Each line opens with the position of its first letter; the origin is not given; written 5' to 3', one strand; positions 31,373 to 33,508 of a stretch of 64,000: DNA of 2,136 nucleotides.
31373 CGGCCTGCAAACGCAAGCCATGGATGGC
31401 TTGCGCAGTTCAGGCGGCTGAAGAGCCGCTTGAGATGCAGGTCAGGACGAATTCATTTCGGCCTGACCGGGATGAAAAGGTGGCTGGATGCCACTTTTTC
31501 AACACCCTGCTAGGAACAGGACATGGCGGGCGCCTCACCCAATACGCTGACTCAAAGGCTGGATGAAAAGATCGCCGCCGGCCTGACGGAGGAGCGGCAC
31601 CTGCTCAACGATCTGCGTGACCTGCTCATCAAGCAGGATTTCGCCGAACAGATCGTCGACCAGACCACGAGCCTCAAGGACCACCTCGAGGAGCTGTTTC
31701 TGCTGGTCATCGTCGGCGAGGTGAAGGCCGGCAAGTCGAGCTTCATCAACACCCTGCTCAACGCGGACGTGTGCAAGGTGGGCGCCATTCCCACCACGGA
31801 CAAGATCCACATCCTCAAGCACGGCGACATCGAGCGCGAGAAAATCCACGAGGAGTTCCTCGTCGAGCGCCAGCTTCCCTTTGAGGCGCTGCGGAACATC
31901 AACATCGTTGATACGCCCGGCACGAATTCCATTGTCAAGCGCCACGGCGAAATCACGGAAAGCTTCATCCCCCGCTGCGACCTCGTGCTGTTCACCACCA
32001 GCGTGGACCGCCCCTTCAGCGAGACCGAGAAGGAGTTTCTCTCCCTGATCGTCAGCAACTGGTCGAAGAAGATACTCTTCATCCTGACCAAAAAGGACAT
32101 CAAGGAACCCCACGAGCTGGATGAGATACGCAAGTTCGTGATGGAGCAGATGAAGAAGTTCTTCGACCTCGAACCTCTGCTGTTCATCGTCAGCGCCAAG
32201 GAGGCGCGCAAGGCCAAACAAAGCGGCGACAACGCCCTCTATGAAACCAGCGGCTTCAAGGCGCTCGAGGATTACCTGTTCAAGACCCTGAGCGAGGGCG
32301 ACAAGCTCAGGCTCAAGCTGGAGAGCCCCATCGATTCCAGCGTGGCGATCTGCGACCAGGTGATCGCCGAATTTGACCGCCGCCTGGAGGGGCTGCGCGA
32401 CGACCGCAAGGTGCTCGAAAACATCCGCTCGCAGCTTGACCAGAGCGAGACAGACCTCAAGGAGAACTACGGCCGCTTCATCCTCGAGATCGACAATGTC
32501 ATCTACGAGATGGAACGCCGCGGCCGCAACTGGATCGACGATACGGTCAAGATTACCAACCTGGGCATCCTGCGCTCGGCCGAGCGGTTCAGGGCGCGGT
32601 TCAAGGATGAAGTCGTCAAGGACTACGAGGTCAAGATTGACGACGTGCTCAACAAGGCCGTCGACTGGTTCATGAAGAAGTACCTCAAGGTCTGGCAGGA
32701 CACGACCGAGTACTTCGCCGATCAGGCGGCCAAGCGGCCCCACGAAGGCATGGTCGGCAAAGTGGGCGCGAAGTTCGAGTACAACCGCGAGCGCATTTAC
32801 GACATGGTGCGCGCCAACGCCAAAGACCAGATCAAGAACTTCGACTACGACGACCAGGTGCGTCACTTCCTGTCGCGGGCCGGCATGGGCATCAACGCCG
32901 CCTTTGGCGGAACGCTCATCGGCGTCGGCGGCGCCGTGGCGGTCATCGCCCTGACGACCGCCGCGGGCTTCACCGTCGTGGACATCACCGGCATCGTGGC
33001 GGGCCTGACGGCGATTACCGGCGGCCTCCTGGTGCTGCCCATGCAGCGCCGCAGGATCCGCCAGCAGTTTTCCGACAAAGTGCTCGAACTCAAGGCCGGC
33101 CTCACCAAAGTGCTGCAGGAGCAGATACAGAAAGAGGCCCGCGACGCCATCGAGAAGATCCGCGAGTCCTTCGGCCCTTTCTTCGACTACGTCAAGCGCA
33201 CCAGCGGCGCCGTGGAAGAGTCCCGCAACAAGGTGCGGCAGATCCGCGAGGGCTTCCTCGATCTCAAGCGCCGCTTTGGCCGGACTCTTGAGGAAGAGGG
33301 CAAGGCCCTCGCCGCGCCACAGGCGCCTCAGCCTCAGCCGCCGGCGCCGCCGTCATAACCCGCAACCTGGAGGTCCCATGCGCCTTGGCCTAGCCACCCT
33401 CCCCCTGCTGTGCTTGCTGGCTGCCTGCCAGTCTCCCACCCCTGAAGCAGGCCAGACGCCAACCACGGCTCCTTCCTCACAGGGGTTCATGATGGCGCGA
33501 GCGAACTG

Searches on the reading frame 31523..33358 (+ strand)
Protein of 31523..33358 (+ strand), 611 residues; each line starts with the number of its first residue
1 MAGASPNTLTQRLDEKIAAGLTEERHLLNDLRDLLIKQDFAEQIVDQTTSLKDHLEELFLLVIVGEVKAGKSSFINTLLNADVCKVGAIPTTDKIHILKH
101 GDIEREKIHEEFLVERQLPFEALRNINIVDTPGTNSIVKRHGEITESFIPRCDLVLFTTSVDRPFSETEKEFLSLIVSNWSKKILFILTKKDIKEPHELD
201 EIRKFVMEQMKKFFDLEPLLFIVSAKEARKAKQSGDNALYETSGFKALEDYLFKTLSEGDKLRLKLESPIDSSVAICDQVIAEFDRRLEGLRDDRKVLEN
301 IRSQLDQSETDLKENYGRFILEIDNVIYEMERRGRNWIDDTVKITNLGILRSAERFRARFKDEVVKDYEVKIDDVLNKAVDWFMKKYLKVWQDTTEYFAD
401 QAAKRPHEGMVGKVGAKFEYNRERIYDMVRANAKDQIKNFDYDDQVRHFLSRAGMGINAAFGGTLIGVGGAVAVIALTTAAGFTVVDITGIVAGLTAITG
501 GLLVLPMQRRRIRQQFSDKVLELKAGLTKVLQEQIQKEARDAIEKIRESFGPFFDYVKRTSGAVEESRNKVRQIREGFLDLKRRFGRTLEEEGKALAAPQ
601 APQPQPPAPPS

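Call 50: search_protein_families(library=pfam, proteins=[window:31523-33358:+], max_evalue=0.0001)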
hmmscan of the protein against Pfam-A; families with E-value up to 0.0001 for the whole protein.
window:31523-33358:+ (611 aa): 6 families
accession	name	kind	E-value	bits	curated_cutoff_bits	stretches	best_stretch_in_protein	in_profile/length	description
PF00350.29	Dynamin_N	-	2.1e-22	80.4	27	2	124-190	101-167/168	Dynamin family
PF01926.29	MMR_HSR1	-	3.7e-12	46.8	21.9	1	62-190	3-113/113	50S ribosome-binding GTPase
PF00009.33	GTP_EFTU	-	1.2e-05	25.4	26.5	1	60-229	5-173/188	Elongation factor Tu GTP binding domain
PF03193.22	RsgA_GTPase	-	1.6e-05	25.3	30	0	46-92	95-140/174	RsgA GTPase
PF04548.22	AIG1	-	1.7e-05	24.7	27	1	61-209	3-141/212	AIG1 family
PF00735.24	Septin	-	4.1e-05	23.4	26.2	0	59-134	5-72/280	Septin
